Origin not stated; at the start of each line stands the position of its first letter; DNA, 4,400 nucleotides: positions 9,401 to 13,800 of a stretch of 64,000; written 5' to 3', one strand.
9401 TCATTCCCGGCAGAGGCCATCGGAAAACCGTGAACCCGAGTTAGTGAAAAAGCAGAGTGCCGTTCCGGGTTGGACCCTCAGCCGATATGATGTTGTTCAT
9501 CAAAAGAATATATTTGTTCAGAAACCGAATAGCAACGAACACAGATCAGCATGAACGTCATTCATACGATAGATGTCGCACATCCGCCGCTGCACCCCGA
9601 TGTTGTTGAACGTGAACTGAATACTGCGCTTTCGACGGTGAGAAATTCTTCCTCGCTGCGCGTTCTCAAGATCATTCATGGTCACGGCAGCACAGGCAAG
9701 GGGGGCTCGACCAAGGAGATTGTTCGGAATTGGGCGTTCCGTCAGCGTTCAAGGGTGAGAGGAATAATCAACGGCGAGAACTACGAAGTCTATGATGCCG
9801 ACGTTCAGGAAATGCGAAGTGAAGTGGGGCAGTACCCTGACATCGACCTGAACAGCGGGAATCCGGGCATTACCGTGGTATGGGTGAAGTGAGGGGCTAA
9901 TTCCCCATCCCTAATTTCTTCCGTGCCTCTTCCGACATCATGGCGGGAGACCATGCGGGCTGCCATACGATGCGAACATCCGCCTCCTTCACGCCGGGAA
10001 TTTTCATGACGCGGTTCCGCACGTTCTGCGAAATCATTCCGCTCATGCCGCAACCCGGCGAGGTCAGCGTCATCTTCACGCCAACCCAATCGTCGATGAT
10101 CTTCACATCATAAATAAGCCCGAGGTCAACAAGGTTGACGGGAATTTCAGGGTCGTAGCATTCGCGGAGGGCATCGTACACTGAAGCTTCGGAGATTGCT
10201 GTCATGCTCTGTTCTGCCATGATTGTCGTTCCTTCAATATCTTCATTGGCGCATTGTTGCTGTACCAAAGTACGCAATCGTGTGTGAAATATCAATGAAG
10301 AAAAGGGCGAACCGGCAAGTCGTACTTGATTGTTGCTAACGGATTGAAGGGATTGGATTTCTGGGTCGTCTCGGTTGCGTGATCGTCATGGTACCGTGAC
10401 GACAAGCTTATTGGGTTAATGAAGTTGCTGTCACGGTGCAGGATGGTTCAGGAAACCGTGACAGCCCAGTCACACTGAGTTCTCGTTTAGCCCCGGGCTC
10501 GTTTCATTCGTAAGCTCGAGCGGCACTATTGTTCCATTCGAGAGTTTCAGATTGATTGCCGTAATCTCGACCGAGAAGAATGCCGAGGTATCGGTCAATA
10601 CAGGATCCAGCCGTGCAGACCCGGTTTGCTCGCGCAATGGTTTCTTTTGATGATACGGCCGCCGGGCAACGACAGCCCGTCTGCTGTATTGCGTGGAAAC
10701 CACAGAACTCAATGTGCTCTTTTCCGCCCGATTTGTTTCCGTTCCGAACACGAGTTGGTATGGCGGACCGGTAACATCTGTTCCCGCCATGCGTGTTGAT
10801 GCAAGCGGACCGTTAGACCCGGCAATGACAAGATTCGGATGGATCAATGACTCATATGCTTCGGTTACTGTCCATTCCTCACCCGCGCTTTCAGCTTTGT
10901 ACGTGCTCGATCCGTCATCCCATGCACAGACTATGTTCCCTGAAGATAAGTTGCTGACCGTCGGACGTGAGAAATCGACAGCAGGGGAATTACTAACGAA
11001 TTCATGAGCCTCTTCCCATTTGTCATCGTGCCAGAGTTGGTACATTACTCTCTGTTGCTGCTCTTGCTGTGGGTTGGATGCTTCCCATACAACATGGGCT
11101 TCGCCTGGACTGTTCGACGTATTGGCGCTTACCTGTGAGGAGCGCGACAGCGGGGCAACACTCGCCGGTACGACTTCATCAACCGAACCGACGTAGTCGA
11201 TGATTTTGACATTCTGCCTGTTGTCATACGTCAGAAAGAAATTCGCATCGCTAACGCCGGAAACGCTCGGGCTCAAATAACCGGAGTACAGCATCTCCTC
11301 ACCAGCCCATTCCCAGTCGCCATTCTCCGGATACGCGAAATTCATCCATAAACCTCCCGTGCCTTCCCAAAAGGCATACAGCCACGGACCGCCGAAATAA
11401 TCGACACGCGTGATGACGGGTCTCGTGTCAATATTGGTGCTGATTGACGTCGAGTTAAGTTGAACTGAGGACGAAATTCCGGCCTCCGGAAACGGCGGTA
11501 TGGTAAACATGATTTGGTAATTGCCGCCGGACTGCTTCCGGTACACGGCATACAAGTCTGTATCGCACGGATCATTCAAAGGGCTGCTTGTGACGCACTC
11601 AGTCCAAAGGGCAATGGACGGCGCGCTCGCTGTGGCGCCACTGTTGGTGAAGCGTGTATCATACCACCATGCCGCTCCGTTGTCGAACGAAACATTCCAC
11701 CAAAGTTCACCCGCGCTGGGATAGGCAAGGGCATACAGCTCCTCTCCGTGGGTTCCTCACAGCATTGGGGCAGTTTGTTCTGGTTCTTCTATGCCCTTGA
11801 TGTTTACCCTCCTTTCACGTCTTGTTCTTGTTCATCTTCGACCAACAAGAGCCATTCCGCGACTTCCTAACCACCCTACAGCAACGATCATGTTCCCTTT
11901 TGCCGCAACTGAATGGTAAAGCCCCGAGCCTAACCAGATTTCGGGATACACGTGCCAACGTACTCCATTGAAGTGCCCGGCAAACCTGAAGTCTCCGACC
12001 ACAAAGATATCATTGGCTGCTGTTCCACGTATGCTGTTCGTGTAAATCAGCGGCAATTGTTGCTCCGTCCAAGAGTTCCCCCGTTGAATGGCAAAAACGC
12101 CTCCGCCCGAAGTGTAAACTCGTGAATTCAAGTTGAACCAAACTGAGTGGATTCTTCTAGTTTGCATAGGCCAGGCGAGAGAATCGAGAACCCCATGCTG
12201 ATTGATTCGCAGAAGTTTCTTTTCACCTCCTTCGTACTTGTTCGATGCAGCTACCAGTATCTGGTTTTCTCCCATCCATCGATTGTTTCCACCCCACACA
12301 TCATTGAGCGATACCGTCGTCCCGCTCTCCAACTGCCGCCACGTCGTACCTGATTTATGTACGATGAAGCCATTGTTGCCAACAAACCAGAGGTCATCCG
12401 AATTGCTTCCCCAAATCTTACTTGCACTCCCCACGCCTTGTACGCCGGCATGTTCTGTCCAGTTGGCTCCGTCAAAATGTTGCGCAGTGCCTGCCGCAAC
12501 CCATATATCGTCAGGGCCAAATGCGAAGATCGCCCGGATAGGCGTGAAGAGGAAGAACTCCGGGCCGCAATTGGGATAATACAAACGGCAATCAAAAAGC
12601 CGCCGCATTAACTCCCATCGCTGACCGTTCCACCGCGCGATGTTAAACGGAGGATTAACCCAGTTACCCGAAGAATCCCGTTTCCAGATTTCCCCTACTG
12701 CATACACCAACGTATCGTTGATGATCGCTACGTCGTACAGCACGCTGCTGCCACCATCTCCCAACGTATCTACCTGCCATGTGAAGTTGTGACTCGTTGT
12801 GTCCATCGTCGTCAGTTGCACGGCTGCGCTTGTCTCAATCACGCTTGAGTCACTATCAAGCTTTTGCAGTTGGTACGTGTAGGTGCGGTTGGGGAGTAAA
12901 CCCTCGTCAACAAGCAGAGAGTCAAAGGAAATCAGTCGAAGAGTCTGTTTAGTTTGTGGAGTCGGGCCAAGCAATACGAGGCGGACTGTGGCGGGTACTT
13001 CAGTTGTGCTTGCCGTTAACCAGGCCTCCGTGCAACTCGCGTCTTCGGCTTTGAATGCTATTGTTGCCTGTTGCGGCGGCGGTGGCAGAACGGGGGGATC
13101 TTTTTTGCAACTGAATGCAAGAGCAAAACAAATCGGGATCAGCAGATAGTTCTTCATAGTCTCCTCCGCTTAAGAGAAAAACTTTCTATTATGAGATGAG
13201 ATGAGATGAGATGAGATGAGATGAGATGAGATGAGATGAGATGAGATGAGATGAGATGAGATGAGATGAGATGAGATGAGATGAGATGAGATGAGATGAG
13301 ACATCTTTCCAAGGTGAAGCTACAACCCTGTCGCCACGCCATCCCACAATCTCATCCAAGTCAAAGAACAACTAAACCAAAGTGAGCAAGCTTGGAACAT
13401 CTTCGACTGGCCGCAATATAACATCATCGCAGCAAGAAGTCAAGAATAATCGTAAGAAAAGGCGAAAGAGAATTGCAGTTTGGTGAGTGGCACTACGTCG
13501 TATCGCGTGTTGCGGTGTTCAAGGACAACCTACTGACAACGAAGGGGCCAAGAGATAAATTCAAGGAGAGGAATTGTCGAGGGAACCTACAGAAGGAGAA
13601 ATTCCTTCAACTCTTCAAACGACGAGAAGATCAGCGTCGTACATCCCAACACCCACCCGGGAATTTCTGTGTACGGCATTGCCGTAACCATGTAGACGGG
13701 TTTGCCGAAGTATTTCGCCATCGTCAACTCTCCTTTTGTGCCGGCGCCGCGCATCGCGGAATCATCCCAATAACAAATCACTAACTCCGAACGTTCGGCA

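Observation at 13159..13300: (ATGAG)22 perfect pentanucleotide microsatellite immediately upstream of a lipoprotein gene: candidate phase-variable (contingency) locus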

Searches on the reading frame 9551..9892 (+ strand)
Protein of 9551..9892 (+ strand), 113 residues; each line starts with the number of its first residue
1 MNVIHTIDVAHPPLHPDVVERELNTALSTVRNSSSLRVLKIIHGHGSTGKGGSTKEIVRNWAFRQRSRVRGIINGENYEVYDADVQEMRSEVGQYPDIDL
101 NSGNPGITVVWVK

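Call 5: search_protein_families(library=pfam, proteins=[window:9551-9892:+], max_evalue=0.01)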
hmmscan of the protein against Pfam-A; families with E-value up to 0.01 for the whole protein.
window:9551-9892:+ (113 aa): 1 family
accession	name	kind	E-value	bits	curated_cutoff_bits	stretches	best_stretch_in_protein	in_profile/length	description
PF01713.27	Smr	-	0.00013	22.5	25.7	1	18-72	10-59/77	Smr domain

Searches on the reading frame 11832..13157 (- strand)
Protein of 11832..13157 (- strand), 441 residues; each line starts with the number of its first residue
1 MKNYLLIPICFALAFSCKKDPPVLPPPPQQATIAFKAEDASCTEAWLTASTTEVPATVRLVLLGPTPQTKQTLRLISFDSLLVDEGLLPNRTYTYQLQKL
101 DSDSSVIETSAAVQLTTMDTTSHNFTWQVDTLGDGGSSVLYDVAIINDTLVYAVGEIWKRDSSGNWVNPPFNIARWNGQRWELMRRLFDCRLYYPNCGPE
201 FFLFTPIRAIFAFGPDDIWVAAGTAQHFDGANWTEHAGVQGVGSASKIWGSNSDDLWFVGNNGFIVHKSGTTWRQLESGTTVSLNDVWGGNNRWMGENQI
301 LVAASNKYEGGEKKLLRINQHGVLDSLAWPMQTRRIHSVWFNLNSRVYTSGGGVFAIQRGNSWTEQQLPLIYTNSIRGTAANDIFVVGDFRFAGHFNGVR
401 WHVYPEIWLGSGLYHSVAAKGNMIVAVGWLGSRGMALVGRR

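Call 5: search_protein_families(library=pfam, proteins=[window:11832-13157:-], max_evalue=0.01)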
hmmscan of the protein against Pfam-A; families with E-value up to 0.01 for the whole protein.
window:11832-13157:- (441 aa): 0 families

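Call 7: find_encoding_contigs(protein=window:11832-13157:-, flank=5000, max_places=10)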
Protein window:11832-13157:- (441 aa): 1 contig read that carries it; 1 place shown.
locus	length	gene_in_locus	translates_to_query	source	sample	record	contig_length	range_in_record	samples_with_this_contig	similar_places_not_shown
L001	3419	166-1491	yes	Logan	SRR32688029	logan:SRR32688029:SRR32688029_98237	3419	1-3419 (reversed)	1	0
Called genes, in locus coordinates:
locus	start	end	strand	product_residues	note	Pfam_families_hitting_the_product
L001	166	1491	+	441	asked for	-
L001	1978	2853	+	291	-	-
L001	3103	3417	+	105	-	?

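Call 8: find_homologous_proteins(query=window:11832-13157:-)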
Query window:11832-13157:- (441 aa): 1451 proteins with E <= 0.001 among 8000 candidates; the best 120 are listed.
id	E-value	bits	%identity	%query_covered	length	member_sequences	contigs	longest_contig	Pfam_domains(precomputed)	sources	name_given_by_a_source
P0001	0.0e+0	1038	100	100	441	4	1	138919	-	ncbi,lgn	-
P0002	9.7e-161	554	56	100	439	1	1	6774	-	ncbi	-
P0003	7.3e-158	544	57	100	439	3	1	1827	-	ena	-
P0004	1.5e-144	500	53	100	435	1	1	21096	-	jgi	jgi:hypothetical protein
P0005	3.8e-143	496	55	100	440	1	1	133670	-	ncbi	-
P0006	9.7e-142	491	55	100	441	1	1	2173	-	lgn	-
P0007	1.4e-134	467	51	99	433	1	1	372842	-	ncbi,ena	-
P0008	5.3e-132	459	49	100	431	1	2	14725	-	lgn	-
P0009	1.4e-128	448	51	100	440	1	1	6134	-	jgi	-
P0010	1.5e-125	438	49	99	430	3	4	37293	-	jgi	jgi:hypothetical protein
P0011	4.9e-123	429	49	95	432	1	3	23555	-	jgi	jgi:hypothetical protein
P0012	2.9e-122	427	48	100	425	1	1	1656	-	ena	-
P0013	4.1e-121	423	49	98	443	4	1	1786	-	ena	-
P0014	9.9e-121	422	49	99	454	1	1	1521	-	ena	-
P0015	3.4e-120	420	48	96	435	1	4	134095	-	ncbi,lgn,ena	ncbi:MAG: hypothetical protein C4326_13035 [Ignavibacteria bacterium]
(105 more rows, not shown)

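Call 10: list_cluster_members(proteins=[window:11832-13157:-])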
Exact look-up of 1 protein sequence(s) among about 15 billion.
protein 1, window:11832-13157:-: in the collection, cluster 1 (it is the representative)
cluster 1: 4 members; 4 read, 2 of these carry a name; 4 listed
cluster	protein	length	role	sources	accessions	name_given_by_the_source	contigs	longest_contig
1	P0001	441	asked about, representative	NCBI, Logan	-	-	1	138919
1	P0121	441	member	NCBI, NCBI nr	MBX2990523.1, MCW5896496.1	MAG: hypothetical protein KF749_05050 [Bacteroidetes bacterium] | hypothetical protein [Bacteroidota bacterium]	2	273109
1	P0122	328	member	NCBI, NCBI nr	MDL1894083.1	hypothetical protein FBQ87_14540, partial [Sphingobacteriales bacterium CHB3] | hypothetical protein [Sphingobacteriales bacterium CHB3]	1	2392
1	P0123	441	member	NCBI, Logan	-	-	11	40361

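Call 11: find_encoding_contigs(protein=P0123, flank=3000, max_places=10)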
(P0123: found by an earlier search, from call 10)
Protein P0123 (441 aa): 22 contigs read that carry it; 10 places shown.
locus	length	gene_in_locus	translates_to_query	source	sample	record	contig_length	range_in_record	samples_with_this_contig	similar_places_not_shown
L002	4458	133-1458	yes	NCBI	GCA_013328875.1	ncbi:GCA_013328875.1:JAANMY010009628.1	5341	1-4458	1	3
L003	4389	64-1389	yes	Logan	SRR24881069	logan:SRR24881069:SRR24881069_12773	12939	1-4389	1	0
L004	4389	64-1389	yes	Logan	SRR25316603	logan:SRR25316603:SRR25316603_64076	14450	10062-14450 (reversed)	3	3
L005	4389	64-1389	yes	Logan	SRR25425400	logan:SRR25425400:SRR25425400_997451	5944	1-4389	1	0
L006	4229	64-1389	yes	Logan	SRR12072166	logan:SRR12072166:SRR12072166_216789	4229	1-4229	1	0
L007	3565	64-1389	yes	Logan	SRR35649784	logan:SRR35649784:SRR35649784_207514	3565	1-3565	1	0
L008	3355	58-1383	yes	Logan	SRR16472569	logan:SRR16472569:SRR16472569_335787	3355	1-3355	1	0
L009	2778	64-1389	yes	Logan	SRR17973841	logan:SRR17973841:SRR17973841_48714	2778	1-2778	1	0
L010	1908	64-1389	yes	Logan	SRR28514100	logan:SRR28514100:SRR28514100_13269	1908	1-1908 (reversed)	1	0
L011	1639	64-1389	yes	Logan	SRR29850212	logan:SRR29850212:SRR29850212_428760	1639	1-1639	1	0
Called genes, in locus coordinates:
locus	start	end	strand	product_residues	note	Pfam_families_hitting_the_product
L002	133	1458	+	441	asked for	-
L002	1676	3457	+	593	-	-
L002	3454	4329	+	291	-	-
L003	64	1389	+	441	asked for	-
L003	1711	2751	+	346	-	-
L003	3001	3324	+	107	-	PF01883:FeS_assembly_P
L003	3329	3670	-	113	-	-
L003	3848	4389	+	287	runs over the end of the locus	PF00494:SQS_PSY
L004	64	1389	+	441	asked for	-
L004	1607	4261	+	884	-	-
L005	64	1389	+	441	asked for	-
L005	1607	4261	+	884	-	-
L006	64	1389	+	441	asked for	-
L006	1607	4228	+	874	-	?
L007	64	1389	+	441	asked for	-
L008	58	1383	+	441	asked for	-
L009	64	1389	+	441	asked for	-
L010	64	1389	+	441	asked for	-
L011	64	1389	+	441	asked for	-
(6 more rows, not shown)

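Call 12: find_encoding_contigs(protein=P0121, flank=3000, max_places=10)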
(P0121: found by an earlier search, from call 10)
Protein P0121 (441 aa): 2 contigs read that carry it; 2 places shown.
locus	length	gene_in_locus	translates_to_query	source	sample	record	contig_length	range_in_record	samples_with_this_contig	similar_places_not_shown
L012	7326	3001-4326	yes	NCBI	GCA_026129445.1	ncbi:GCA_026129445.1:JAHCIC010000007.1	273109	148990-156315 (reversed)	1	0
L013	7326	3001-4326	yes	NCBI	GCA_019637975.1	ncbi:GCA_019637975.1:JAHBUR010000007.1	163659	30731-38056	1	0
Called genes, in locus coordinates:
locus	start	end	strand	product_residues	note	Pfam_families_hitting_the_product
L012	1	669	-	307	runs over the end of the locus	PF00581:Rhodanese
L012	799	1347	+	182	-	PF01327:Pep_deformylase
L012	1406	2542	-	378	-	PF01073:3Beta_HSD, PF01370:Epimerase, PF07993:NAD_binding_4, PF13460:NAD_binding_10 (faint), PF16363:GDP_Man_Dehyd (faint)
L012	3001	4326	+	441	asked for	-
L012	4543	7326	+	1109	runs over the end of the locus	PF13860:FlgD_ig (weak), PF18962:Por_Secre_tail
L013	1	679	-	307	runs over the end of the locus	PF00581:Rhodanese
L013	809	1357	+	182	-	PF01327:Pep_deformylase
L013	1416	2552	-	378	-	PF01073:3Beta_HSD, PF01370:Epimerase, PF07993:NAD_binding_4, PF13460:NAD_binding_10 (faint), PF16363:GDP_Man_Dehyd (faint)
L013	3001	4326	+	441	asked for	-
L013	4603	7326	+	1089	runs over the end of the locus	PF13860:FlgD_ig (weak), PF18962:Por_Secre_tail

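Call 18: find_related_loci(query=A1, collection=genome_contigs, flank=3000)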
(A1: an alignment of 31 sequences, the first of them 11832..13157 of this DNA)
Query A1 (441 aa) in genome_contigs; peptide patterns used: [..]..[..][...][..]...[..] (x = any residue, [..] = any of these).
148 stretches matched a pattern; 127 encode a relative of the query (tblastn E <= 1e-3); the best 80 are kept; 80 distinct loci.
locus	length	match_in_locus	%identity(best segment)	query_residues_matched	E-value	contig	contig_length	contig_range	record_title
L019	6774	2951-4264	56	1-441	1e-162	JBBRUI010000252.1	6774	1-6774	MAG: Bacteroidota bacterium isolate La3_concoct.179 La3_concoct.179_K_852135_L_6774_cov_9.9940, whole genome shotgun seq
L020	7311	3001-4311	52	1-441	1e-142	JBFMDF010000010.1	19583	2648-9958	MAG: Bacteroidota bacterium isolate MAG212 MAG212_10, whole genome shotgun sequence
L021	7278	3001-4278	51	4-441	4e-136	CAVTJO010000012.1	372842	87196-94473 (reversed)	MAG: uncultured Bacteroidetes bacterium isolate MFD05942.bin.1.467 genome assembly, contig: contig_37791, whole genome s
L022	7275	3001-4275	47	2-441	9e-115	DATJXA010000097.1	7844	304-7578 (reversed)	MAG TPA_asm: Bacteroidota bacterium isolate SMAG_U15114 k141_1733024, whole genome shotgun sequence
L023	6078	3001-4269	46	4-441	5e-114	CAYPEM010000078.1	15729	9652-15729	MAG TPA_asm: uncultured Chitinophagaceae bacterium isolate SRP292972_co2_148 genome assembly, contig: NODE_3510_length_1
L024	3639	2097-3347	47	1-432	7e-109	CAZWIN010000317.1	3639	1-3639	MAG TPA_asm: uncultured Chitinophagales bacterium isolate SRP237561_co1_5 genome assembly, contig: NODE_59715_length_363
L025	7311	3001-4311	43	5-437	2e-102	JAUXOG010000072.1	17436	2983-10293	MAG: Bacteroidota bacterium isolate C1_metabat.bin.52 C1_k141_72875, whole genome shotgun sequence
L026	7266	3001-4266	42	15-441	1e-97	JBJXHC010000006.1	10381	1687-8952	MAG: Bacteroidota bacterium isolate F1F2.bin.124 k127_47648, whole genome shotgun sequence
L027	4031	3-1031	47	93-441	1e-92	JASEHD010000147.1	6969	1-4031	MAG: Bacteroidota bacterium isolate Yes70-14 NODE_147_length_6969_cov_5.761643, whole genome shotgun sequence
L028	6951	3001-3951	49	119-441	7e-89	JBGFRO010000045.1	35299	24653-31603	MAG: Bacteroidota bacterium isolate BA1A45.2019.Bin.33 NODE_1404_length_35299_cov_12.766019, whole genome shotgun sequen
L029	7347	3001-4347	42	1-441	9e-96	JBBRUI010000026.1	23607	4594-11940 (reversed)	MAG: Bacteroidota bacterium isolate La3_concoct.179 La3_concoct.179_K_3083218_L_23607_cov_11.9940, whole genome shotgun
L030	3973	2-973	42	107-437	6e-85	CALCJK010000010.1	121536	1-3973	MAG: uncultured bacterium isolate H1_Bin_METABAT__173_sub_1 genome assembly, contig: c_000000003903, whole genome shotgu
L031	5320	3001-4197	41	32-441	3e-83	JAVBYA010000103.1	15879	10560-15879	MAG: Bacteroidota bacterium isolate GS21 1931, whole genome shotgun sequence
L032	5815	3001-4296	38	1-441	3e-82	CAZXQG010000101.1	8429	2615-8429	MAG TPA_asm: uncultured Chitinophagaceae bacterium isolate binchicken_co54_503 genome assembly, contig: NODE_15336_lengt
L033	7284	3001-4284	39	5-441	9e-89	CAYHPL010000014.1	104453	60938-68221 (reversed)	MAG TPA_asm: uncultured Chitinophagales bacterium isolate ERP119705_co15_15 genome assembly, contig: NODE_91_length_1044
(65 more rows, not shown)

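Call 30: predict_structure(alignment_id=A1)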
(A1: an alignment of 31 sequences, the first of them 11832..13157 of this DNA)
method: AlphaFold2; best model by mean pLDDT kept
length: 441 residues; sequences in the alignment: 31
mean_pLDDT: 90.6   pTM: 0.83
mean pLDDT of the five models: 90.6, 89.6, 89.6, 89.1, 88.0
residues with pLDDT >= 90: 338; 70-90: 78; 50-70: 19; < 50: 6
segments of 3 or more residues with pLDDT < 50: 1-4
pLDDT, mean of each block of 10 residues (from residue 1): 52 53 71 93 93 95 95 95 93 97 96 95 95 95 97 98 96 97 93 80 92 97 92 84 89 96 94 93 95 85 89 92 90 92 92 88 89 94 95 93 89 95 96 96 91
secondary structure, 60 per line:
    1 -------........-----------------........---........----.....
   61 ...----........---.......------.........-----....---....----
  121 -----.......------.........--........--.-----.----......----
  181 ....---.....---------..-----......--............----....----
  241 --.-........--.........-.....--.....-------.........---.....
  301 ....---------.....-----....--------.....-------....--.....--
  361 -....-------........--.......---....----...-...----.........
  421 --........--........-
elements in order: H8-15 E33-40 E44-51 E56-63 E68-75 E79-85 E92-100 E106-109 E113-116 E126-132 E139-147 E150-157 E171-176 E181-184 E209-214 E217-228 E233-236 E245-252 E255-260 E265-269 E272-276 E284-292 E296-304 E314-318 E324-327 E336-340 E348-351 E354-358 E362-365 E373-380 E383-389 E393-396 E401-403 E412-420 E423-430 E433-440

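Call 34: fold_search(model_id=the predicted structure, library=pdb)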
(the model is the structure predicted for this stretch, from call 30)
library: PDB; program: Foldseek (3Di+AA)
matches with E <= 10: 1957; with E <= 0.001: 89
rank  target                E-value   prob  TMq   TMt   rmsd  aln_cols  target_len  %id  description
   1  5ojp_C                8.2e-11  1.00  0.50  0.70   4.3       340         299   13  YCF48 bound to D1 peptide (released 2018-08-08)
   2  2xbg                  4.7e-10  1.00  0.49  0.67   4.8       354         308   12  Crystal Structure of YCF48 from Thermosynechococcus elongatus (released 2011-04-13)
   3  9d5n_CH               8.2e-08  1.00  0.22  0.17  27.1       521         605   10  48-nm doublet microtubule from Trichomonas vaginalis strain G3 (released 2025-05-14)
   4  9bfq_A                9.9e-08  1.00  0.35  0.17  21.9       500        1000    9  Cryo-EM structure of Sevenless in complex with Bride of Sevenless (released 2025-01-29)
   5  9qfq_P                2.6e-07  1.00  0.36  0.27  31.2       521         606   11  Cryo-EM structure of the cofilactin barbed end bound by AIP1 (released 2025-10-08)
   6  9oz6_B                3.7e-07  1.00  0.22  0.11  31.1       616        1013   12  Cryo-EM structure of 1:1 chicken ROS1 and chicken NEL complex. (released 2026-02-25)
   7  7dh6_C                6.3e-07  1.00  0.48  0.70   4.6       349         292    6  Crystal structure of PLRG1 (released 2020-12-02)
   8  9tes_A                6.3e-07  1.00  0.47  0.57   4.8       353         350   12  Crystal structure of beta-TrCP bound by diphosphorylated PDCD4 degron peptide (released 2026-04-08)
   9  7d4i_B2               6.9e-07  1.00  0.42  0.24  24.3       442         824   10  Cryo-EM structure of 90S small ribosomal precursors complex with the DEAH-box RNA helicase Dhr1 (State F) (released 2021-10-06)
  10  6m90_A                8.3e-07  1.00  0.48  0.52   4.6       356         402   11  Monophosphorylated pSer33 b-Catenin peptide, b-TrCP/Skp1, NRX-2776 ternary complex (released 2019-04-03)
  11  6zqa_UL               9.2e-07  1.00  0.44  0.25  25.5       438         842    9  Cryo-EM structure of the 90S pre-ribosome from Saccharomyces cerevisiae, state A (Poly-Ala) (released 2020-09-23)
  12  6y7n_A                1.0e-06  1.00  0.41  0.55   7.6       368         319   10  The crystal structure of the eight-bladed symmetrical designer protein Tako8 in the presence of tellurotungstic Anders (released 2020-12-16)
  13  9bfp_A                1.0e-06  1.00  0.31  0.15  15.9       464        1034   12  Cryo-EM structure of Sevenless extracellular domain (monomer) (released 2025-01-29)
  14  9ozh_D                1.0e-06  1.00  0.22  0.07  30.5       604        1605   10  Cryo-EM structure of 1:2:1 ROS1/NEL/NICOL holo-complex, conformation 2. (released 2026-02-25)
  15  9ozc_A                1.1e-06  1.00  0.19  0.06  35.9       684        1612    9  Cryo-EM structure of 1:2:1 ROS1/NEL/NICOL holo-complex, conformation 1. (released 2026-02-25)
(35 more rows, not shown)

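Call 48: search_protein_families(library=pfam, proteins=[L004:1607-4261:+, L012:4543-7326:+, L002:1676-3457:+], max_evalue=0.01)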
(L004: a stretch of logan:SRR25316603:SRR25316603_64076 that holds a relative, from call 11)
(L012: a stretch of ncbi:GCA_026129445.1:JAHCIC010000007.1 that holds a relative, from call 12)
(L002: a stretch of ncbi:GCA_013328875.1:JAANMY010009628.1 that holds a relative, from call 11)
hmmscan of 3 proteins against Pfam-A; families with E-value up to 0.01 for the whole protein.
L004:1607-4261:+ (884 aa): 0 families

L012:4543-7326:+ (928 aa): 0 families

L002:1676-3457:+ (593 aa): 0 families

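Call 64: find_homologous_proteins(query=L032:3001-4296:+, max_evalue=1e-100)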
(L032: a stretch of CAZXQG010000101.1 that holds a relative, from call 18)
Query L032:3001-4296:+ (432 aa): 19 proteins with E <= 1e-100 among 8000 candidates.
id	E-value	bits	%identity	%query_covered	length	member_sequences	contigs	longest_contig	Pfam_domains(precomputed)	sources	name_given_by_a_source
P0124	2.9e-220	750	78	100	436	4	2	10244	-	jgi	-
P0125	3.6e-217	739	87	87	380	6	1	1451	-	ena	-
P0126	1.3e-121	425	60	75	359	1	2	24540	-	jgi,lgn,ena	jgi:hypothetical protein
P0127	5.5e-121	422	50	98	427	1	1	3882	-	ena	-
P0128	1.9e-119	417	51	96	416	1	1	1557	-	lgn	-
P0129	5.8e-113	396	57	77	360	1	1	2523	-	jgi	-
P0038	1.9e-111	391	44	99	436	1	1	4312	-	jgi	jgi:hypothetical protein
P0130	1.8e-106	375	43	99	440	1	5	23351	-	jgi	jgi:hypothetical protein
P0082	1.1e-103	365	42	100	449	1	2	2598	-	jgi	jgi:hypothetical protein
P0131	1.1e-103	365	44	100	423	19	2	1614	-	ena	-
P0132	2.6e-103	364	42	98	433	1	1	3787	-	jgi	jgi:hypothetical protein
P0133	1.2e-102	362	41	100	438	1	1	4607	-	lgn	-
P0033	1.3e-102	362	44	100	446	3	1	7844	-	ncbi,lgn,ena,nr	ncbi:MAG TPA: hypothetical protein VMM58_07225 [Bacteroidota bacterium]|nr:hypothetical protein [Bac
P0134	2.7e-102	361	43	100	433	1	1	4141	-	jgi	jgi:hypothetical protein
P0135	5.0e-102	360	41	99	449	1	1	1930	-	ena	-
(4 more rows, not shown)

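Call 65: find_encoding_contigs(protein=P0124, flank=1500, max_places=6)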
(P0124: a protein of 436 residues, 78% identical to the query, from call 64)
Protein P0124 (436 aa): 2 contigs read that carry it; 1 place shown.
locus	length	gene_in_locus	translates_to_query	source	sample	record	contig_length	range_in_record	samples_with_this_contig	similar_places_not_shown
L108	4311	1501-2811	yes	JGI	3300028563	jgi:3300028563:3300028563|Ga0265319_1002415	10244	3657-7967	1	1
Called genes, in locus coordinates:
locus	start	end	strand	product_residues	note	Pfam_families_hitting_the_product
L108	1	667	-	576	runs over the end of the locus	PF11737:DUF3300 (faint)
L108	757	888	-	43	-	-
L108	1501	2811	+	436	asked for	-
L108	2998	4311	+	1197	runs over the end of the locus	?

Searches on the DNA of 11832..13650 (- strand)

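Call 28: search_rna_families(source=window, start=13100, end=13650, threshold=evalue, max_evalue=1)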
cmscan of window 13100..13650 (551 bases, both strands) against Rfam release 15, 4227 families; matches with E-value up to 1: 2.
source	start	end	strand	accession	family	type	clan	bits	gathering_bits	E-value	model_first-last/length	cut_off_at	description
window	13274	13357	-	RF03873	mir-3192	Gene; miRNA;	-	27.4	80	0.0027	1-77/77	no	mir-3192 microRNA precursor family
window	13211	13364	-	RF02400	Hsp83_3_UTR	Cis-reg;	-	14.8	90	0.043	212-373/470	no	Heat shock protein 83 3' UTR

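Call 29: search_rna_families(source=L012, start=2540, end=3010, threshold=evalue, max_evalue=1)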
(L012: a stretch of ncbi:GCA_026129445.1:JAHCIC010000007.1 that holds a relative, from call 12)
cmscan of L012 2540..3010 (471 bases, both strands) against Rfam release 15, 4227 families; matches with E-value up to 1: 1.
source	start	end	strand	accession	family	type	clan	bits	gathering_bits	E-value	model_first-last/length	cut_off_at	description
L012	2597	2646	-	RF01388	isrD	Gene; sRNA;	-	19.5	37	0.2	1-51/51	no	isrD Hfq binding RNA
